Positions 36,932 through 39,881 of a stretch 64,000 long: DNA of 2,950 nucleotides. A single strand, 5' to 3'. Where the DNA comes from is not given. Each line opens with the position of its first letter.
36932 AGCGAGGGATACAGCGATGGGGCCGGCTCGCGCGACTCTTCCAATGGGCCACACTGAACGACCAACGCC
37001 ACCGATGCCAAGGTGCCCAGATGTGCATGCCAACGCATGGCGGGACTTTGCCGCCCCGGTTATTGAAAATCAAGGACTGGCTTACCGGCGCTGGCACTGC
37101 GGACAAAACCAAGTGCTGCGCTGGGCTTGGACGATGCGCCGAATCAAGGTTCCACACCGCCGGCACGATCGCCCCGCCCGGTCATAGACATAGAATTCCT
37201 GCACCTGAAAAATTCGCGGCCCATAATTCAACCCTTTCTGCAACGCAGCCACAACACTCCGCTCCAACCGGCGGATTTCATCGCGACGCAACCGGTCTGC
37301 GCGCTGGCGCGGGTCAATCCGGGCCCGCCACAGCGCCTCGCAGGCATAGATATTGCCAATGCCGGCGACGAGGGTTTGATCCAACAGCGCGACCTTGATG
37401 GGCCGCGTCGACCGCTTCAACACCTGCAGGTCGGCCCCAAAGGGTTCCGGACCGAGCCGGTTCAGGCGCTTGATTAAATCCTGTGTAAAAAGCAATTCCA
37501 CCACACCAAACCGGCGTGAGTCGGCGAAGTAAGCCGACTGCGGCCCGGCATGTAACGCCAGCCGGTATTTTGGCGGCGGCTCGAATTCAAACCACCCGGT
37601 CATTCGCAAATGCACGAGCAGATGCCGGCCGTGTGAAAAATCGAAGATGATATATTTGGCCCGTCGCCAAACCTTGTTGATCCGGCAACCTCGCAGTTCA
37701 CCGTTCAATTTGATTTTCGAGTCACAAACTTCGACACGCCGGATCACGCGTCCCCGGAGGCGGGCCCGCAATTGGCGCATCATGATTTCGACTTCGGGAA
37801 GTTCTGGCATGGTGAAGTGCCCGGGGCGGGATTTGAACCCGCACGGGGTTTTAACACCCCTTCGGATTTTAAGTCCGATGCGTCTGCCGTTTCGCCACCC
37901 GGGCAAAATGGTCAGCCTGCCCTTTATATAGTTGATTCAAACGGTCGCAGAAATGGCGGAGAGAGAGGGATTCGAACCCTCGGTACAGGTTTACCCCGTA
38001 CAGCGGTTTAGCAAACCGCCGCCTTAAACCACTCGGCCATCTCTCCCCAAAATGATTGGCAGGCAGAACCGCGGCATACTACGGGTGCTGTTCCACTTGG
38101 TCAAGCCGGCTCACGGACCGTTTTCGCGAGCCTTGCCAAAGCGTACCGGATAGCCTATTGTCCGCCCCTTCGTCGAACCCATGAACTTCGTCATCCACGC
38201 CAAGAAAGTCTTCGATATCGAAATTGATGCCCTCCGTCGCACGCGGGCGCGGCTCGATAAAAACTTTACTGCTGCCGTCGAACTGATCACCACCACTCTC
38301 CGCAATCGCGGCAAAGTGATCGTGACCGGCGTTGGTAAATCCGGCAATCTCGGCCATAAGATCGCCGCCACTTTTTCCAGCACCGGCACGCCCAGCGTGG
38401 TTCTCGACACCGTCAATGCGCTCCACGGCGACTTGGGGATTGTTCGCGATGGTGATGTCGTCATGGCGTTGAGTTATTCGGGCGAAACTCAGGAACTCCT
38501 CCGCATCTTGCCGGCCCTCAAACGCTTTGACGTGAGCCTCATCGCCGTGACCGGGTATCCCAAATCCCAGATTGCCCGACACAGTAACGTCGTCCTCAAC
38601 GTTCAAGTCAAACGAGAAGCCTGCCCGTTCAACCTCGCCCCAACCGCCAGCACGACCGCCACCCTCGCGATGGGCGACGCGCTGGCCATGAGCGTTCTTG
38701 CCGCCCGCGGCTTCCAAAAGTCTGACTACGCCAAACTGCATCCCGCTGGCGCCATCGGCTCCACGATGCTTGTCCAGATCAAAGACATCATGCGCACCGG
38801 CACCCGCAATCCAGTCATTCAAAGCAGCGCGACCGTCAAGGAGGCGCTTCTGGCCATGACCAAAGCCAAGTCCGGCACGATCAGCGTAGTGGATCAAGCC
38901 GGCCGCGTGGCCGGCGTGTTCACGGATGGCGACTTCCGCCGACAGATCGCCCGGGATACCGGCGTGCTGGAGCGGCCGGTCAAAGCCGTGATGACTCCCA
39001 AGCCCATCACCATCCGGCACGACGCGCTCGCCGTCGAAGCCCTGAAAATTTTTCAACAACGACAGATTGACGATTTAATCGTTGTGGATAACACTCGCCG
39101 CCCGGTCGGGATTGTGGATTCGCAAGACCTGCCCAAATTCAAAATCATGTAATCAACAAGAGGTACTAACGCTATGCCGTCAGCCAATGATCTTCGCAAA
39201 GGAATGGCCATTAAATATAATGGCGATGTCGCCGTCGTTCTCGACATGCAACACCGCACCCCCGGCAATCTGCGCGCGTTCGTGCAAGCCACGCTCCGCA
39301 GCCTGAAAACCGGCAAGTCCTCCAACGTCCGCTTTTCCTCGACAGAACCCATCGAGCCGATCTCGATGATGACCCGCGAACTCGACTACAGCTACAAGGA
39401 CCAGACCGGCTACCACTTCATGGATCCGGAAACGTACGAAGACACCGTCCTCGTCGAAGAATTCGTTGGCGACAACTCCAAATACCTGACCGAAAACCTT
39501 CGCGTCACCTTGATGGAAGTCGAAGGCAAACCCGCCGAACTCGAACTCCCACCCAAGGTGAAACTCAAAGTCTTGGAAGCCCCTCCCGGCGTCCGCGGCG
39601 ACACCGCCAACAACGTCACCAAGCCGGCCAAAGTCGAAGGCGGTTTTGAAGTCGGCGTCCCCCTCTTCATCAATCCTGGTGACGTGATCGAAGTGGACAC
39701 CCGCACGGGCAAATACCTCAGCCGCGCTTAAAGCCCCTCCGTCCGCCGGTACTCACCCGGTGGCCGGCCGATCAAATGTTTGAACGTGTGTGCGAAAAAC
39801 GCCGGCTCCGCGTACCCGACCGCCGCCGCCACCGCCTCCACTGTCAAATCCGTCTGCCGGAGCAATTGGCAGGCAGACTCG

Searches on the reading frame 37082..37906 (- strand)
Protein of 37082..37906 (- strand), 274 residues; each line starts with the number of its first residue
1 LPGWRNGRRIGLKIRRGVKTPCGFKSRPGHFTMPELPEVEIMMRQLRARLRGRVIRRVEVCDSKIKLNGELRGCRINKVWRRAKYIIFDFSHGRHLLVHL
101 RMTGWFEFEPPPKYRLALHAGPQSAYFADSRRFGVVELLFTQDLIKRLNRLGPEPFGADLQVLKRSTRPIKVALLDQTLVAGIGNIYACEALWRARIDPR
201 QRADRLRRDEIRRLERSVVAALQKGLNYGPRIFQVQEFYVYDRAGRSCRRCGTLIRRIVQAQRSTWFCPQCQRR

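Call 48: search_protein_families(library=pfam, proteins=[window:37082-37906:-], max_evalue=0.0001)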
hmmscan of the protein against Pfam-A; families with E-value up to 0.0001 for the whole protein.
window:37082-37906:- (274 aa): 3 families
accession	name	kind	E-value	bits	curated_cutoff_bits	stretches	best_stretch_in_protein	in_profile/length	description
PF01149.29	Fapy_DNA_glyco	-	3.8e-26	92.4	25.5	1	33-135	1-116/117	Formamidopyrimidine-DNA glycosylase N-terminal domain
PF06831.19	H2TH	-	2e-22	79.4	34.7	1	160-232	10-88/93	Formamidopyrimidine-DNA glycosylase H2TH domain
PF06827.20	zf-FPG_IleRS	-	9.8e-10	38.5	21.3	1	248-273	4-29/30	Zinc finger found in FPG and IleRS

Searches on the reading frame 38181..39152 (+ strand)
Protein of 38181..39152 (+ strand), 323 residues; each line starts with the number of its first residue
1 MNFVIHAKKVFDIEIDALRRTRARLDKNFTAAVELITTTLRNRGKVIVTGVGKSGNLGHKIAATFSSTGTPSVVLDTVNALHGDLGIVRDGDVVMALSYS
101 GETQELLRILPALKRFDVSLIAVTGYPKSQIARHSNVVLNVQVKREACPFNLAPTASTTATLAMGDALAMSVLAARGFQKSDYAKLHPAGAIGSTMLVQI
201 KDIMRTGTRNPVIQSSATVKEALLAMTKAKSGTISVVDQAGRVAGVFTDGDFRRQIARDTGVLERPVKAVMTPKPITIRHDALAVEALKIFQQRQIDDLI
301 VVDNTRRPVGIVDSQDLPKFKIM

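Call 48: search_protein_families(library=pfam, proteins=[window:38181-39152:+], max_evalue=0.0001)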
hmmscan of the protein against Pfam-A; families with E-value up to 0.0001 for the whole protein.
window:38181-39152:+ (323 aa): 3 families
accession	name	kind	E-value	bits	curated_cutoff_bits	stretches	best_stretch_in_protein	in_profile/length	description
PF01380.27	SIS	-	2.9e-26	92.3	25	1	40-170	2-130/131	SIS domain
PF00571.33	CBS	-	4.4e-19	69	24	2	267-317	1-51/57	CBS domain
PF13580.11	SIS_2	-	3.3e-07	30.9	27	0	17-65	9-57/138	SIS domain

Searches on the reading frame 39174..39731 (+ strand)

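Call 48: search_protein_families(library=pfam, proteins=[window:39174-39731:+], max_evalue=0.0001)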
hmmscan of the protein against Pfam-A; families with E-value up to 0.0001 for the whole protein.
window:39174-39731:+ (185 aa): 3 families
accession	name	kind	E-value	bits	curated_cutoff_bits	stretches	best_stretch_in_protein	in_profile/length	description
PF09285.17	Elong-fact-P_C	-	1.1e-24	86.3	25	1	129-184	1-56/56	Elongation factor P, C-terminal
PF08207.18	EFP_N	-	5e-19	68.5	23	1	3-58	1-56/58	Elongation factor P (EF-P) KOW-like domain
PF01132.26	EFP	-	3.9e-17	62.4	27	1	68-120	1-53/54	Elongation factor P (EF-P) OB domain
